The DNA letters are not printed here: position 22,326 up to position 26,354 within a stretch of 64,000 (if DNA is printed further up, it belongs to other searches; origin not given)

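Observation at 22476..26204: ECF sigma factor covalently fused through one TM helix to ~10 extracytoplasmic carboxypeptidase-regulatory-like repeats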

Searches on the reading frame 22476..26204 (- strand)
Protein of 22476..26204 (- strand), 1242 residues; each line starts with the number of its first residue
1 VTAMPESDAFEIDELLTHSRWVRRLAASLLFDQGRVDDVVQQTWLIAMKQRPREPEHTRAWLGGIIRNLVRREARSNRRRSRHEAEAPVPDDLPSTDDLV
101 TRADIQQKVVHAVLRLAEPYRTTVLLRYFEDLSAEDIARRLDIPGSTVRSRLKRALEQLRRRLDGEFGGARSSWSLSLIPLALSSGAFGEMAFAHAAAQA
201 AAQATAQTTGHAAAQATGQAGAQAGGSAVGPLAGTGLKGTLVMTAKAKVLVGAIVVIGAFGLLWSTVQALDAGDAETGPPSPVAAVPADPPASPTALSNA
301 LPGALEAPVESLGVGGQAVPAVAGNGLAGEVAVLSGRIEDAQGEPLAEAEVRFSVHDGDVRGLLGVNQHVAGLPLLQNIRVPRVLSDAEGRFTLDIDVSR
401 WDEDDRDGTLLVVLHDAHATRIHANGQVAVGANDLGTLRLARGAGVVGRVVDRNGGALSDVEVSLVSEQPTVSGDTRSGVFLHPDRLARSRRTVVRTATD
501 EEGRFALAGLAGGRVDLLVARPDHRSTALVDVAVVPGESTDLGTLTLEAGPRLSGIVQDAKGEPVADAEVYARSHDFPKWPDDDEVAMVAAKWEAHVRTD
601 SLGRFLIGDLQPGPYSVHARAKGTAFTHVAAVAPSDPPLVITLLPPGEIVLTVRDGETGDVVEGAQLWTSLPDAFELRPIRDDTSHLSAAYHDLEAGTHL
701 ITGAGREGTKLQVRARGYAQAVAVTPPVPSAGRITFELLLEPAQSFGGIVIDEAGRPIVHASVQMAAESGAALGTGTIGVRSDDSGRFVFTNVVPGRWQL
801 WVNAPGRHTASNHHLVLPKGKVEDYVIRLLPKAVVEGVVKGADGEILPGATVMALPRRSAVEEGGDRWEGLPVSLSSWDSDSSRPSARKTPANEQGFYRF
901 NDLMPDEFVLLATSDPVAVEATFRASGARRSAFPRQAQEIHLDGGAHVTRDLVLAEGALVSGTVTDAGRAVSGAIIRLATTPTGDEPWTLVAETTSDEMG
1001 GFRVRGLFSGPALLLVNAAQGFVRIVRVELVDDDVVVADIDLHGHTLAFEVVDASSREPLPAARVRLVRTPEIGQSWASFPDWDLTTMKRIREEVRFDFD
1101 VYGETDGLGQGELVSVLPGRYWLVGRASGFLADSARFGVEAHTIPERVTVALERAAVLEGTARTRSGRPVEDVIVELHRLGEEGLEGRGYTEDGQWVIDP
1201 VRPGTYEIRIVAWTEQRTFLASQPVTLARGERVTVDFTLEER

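Call 3: search_protein_families(library=pfam, proteins=[window:22476-26204:-], max_evalue=1)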
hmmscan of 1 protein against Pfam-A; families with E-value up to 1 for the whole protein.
window:22476-26204:- (1242 aa): 24 families
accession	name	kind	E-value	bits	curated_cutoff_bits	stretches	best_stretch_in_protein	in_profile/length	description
PF13620.12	CarboxypepD_reg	-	8.5e-62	205.9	32.3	7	748-829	4-81/82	Carboxypeptidase regulatory-like domain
PF08281.18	Sigma70_r4_2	-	5.4e-13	48.8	25.7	1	107-159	2-54/54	Sigma-70, region 4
PF13715.12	CarbopepD_reg_2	-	3.8e-12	46.5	32.2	1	748-831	3-78/88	CarboxypepD_reg-like domain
PF17210.9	SdrD_B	-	7.6e-12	45.9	29.7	1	752-812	18-74/112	SdrD B-like domain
PF04545.22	Sigma70_r4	-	1.4e-10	40.9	24.1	1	120-160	9-49/50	Sigma-70, region 4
PF00775.27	Dioxygenase_C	-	2.8e-10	40.4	27.3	2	328-394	26-88/182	Dioxygenase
PF04542.20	Sigma70_r2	-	1.5e-09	38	24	1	17-80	4-71/71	Sigma-70 region 2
PF14686.12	fn3_3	-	8.1e-06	26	24.4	0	1192-1216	33-55/75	Polysaccharide lyase family 4, domain II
PF02369.22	Big_1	-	2.2e-05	24.9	34.9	0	749-791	24-65/93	Bacterial Ig-like domain (group 1)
PF10670.15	DUF4198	-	6.1e-05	23.7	34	1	549-622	145-208/209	Domain of unknown function (DUF4198)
PF20598.4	DUF6795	-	0.00011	22.8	27.4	0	960-1004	1-43/103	Domain of unknown function (DUF6795)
PF17802.7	SpaA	-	0.00025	21.6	23.1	0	779-800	35-56/91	Prealbumin-like fold domain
PF23193.1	NOMO_3rd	-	0.00045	20.7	27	1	447-519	4-84/120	NOMO third transthyretin-like domain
PF09430.16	EMC7_beta-sandw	-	0.0011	19.7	26.6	0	596-629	22-55/122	ER membrane protein complex subunit 7, beta-sandwich domain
PF07210.18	DUF1416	-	0.0017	18.6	23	1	944-1003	6-60/97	Protein of unknown function (DUF1416)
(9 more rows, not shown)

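Call 4: search_protein_families(library=ncbifam, proteins=[window:22476-26204:-], max_evalue=0.1)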
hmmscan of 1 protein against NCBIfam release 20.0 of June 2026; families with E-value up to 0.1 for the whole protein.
window:22476-26204:- (1242 aa): 89 families (the best 25 are shown)
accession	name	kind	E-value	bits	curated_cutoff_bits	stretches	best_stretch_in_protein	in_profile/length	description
TIGR02983.1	SigE-fam_strep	subfamily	1.1e-22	80.6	141.55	1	17-164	14-159/162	SigE family RNA polymerase sigma factor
NF007227.0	PRK09645.1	subfamily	8.2e-20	71.4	202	1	6-165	9-172/177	sigma-70 family RNA polymerase sigma factor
TIGR02937.1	sigma70-ECF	superfamily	3.1e-19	69.2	42.9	1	15-163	6-165/165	sigma-70 family RNA polymerase sigma factor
NF009166.1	PRK12513.1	equivalog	1.6e-17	63.8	206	1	17-164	30-187/193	RNA polymerase sigma factor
NF008888.0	PRK11922.1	equivalog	5.3e-17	62.2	204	1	17-170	38-203/231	RNA polymerase sigma factor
TIGR02985.1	Sig70_bacteroi1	subfamily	9.5e-15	55.2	126.4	1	22-163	14-162/162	RNA polymerase sigma-70 factor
NF004113.0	PRK05602.1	equivalog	1.5e-14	54.1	208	1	18-166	54-204/211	RNA polymerase sigma factor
TIGR02989.1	Sig-70_gvs1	subfamily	3.3e-14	53.1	124.55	1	15-160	7-155/158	RNA polymerase sigma-70 factor, Rhodopirellula/Verrucomicrobium family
NF009185.0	PRK12533.1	equivalog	1.7e-13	50.7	248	1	26-216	46-214/231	RNA polymerase sigma factor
NF009164.0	PRK12511.1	equivalog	1.7e-13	50.5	185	1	15-166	10-162/182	RNA polymerase sigma factor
NF009195.0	PRK12543.1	subfamily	2e-13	50.3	197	1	24-163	35-178/192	RNA polymerase sigma factor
TIGR02948.1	SigW_bacill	equivalog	3.5e-13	50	243.1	1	87-163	108-184/187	RNA polymerase sigma factor SigW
NF058625.1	sigma_PG0214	equivalog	3.5e-13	49.6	130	1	17-163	12-161/170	GFO_1088 family ECF-type sigma factor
NF007223.0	PRK09641.1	equivalog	4.5e-13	49.4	209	1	86-164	107-185/187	RNA polymerase sigma factor SigW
NF053879.1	RNAPolSigSigVBac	equivalog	9.9e-13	48.1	190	1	17-164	12-156/160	RNA polymerase sigma factor SigV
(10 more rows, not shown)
